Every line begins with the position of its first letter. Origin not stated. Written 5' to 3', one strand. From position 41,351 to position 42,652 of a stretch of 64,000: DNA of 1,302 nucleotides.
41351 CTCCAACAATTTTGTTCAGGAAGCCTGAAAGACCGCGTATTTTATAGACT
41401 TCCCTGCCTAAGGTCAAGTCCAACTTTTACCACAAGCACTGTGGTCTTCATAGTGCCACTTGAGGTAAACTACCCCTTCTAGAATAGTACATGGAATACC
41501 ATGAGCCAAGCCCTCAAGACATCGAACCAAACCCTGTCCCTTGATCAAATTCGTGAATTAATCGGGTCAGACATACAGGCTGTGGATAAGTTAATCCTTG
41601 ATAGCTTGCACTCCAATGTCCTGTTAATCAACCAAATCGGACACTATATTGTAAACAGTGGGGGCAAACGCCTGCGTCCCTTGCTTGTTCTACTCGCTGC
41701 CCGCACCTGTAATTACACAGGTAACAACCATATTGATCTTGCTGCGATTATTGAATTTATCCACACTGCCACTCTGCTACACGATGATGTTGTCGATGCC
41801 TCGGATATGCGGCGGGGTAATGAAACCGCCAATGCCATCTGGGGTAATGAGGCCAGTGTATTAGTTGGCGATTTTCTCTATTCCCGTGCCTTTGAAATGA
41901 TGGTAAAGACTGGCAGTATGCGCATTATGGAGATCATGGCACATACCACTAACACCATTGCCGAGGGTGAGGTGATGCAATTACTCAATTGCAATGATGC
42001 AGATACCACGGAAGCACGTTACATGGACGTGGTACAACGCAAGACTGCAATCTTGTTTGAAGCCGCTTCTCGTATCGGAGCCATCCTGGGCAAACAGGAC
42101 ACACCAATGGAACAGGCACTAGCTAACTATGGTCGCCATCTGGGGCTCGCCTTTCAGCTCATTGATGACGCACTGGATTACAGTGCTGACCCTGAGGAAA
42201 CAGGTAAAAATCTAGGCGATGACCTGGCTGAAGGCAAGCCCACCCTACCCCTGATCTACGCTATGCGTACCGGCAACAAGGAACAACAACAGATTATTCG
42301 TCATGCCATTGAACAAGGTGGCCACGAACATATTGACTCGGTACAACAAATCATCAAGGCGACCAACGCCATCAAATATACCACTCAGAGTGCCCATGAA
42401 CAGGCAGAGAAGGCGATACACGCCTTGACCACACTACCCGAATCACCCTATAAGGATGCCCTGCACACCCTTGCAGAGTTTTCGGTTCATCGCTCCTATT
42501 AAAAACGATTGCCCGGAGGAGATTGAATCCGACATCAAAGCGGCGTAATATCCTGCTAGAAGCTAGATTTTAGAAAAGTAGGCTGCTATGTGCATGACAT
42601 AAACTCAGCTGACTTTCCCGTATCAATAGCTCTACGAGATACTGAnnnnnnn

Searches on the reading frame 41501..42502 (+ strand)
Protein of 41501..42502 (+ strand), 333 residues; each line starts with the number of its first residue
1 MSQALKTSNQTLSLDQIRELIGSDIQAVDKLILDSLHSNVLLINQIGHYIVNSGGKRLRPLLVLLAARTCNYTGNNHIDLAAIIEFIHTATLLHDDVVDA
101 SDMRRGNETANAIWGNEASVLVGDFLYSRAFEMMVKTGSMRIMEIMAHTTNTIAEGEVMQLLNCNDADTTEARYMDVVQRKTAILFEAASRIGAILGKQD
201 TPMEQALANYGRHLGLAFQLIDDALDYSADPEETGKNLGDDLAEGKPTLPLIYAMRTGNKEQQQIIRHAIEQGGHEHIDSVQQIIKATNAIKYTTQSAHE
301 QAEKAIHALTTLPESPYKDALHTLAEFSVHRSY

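Call 56: search_protein_families(library=pfam, proteins=[window:41501-42502:+], max_evalue=0.00001)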
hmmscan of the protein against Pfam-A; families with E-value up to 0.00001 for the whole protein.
window:41501-42502:+ (333 aa): 1 family
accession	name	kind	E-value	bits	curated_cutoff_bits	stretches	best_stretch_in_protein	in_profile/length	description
PF00348.22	polyprenyl_synt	-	2.3e-85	286.2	27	1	42-286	3-249/251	Polyprenyl synthetase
